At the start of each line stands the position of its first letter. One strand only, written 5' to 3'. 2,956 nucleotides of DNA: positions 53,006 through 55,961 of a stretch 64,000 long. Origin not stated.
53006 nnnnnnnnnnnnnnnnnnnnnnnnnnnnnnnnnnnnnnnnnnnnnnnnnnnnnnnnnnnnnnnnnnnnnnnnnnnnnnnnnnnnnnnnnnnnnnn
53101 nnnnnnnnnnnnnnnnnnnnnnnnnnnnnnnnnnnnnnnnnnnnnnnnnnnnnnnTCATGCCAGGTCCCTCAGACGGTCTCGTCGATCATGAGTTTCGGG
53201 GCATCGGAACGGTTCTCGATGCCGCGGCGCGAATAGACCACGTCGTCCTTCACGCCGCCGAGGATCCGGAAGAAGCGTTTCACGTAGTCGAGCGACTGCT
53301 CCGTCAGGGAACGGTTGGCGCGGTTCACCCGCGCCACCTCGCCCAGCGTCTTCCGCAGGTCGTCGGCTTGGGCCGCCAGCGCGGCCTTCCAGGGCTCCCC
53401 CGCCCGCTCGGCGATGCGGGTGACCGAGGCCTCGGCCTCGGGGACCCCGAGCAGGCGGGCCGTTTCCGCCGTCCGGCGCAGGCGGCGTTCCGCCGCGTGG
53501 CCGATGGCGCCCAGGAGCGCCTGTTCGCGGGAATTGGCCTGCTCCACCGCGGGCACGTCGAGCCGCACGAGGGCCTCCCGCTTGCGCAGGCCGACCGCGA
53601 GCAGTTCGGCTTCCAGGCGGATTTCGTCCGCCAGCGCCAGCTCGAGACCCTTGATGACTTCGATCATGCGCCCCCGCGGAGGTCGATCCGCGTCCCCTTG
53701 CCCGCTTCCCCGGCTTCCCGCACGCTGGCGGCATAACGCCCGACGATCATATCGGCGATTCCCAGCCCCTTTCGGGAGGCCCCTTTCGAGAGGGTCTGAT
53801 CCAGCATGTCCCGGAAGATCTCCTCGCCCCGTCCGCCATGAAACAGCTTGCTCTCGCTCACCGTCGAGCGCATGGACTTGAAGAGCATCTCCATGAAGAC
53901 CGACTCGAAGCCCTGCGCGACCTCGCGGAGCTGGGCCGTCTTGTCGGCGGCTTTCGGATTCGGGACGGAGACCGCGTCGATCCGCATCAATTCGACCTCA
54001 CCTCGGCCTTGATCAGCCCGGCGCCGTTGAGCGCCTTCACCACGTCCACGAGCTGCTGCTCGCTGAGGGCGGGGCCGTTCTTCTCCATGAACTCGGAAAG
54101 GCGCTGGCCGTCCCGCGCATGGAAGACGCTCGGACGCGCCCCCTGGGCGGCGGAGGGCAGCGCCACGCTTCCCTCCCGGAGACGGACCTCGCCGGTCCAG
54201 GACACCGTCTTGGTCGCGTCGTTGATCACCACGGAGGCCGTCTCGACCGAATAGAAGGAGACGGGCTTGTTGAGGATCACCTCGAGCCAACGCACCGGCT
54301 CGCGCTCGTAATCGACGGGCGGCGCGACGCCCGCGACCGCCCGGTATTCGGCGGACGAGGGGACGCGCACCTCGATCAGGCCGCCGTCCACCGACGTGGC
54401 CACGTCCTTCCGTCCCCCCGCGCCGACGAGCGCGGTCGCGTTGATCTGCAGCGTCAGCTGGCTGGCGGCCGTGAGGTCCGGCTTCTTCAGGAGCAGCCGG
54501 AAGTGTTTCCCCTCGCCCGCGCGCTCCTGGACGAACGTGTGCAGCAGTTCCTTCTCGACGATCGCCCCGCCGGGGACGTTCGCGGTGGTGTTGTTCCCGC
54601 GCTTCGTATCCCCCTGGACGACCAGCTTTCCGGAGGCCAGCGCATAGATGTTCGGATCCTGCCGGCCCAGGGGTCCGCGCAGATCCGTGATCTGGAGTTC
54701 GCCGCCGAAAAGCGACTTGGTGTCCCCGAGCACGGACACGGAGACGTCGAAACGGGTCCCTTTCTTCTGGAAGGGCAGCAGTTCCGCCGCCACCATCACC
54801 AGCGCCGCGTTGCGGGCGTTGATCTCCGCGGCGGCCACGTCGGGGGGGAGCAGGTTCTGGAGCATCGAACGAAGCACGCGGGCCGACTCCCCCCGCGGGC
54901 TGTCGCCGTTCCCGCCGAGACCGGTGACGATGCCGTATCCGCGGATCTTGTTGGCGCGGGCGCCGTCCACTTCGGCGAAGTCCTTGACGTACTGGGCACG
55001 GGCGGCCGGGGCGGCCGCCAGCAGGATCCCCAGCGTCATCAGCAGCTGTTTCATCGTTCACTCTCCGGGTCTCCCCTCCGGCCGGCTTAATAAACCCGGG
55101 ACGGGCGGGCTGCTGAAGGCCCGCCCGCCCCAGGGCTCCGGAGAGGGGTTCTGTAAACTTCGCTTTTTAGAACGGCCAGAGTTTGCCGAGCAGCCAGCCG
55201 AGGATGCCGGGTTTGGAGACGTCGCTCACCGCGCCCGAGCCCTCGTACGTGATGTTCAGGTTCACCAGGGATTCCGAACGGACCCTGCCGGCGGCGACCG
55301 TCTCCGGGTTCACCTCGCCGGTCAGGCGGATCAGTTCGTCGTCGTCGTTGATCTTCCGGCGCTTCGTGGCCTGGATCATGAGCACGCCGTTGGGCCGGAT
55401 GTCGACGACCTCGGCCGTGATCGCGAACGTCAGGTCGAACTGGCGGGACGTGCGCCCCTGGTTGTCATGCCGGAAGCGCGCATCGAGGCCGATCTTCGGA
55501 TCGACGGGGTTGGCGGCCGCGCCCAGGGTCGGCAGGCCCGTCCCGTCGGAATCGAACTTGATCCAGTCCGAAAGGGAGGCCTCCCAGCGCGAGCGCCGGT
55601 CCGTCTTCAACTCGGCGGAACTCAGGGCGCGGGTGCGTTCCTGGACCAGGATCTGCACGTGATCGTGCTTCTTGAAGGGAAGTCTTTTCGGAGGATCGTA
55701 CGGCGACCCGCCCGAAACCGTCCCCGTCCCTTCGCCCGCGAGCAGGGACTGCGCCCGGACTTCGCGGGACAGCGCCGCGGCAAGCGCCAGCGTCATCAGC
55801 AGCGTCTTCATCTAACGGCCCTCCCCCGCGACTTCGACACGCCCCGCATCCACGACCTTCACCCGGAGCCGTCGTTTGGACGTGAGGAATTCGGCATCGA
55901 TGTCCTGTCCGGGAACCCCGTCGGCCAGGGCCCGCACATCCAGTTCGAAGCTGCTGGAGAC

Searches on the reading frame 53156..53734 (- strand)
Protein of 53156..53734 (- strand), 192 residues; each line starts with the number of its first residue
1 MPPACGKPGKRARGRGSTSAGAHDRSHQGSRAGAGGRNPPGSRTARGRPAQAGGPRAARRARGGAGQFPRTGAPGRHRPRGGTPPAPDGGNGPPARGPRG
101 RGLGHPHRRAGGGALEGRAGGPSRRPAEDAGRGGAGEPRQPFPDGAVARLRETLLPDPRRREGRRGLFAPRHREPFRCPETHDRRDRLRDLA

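Call 3: search_protein_families(library=pfam, proteins=[window:53156-53734:-], max_evalue=0.01)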
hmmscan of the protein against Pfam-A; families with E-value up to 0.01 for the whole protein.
window:53156-53734:- (192 aa): 0 families

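Call 49: search_protein_families(library=pfam, proteins=[window:53170-53667:-], max_evalue=0.01)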
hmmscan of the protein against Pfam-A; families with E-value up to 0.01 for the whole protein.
window:53170-53667:- (165 aa): 1 family
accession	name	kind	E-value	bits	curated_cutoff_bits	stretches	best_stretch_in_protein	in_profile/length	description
PF05130.17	FlgN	-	4.5e-21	76.2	30.5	1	5-149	3-143/147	FlgN protein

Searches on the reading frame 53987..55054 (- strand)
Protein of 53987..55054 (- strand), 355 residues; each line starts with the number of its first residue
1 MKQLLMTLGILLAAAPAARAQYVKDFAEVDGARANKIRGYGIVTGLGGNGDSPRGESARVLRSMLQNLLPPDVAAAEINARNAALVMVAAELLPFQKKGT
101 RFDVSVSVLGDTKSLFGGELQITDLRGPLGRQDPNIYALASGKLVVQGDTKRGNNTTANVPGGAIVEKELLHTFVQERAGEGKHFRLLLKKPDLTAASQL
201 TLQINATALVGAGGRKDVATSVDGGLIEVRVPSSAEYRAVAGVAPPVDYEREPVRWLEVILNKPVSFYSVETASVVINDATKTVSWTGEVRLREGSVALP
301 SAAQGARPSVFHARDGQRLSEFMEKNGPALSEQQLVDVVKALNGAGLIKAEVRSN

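Call 49: search_protein_families(library=pfam, proteins=[window:53987-55054:-], max_evalue=0.01)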
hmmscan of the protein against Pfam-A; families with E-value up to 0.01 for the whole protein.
window:53987-55054:- (355 aa): 1 family
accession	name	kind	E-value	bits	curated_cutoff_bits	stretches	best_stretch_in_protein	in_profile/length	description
PF02119.21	FlgI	-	1.3e-48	166.2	25.3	1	23-298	2-256/343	Flagellar P-ring protein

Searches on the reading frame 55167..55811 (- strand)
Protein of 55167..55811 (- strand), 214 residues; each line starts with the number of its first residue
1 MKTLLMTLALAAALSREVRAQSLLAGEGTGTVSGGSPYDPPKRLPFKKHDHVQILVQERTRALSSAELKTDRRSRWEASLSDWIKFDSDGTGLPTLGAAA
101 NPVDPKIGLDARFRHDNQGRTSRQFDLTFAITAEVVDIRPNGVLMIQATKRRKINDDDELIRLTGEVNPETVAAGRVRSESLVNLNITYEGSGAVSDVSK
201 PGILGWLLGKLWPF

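Call 49: search_protein_families(library=pfam, proteins=[window:55167-55811:-], max_evalue=0.01)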
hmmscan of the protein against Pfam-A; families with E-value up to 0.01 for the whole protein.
window:55167-55811:- (214 aa): 1 family
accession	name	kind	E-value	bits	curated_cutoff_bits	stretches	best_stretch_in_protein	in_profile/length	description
PF02107.21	FlgH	-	4.5e-28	98.4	27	1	47-213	25-172/172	Flagellar L-ring protein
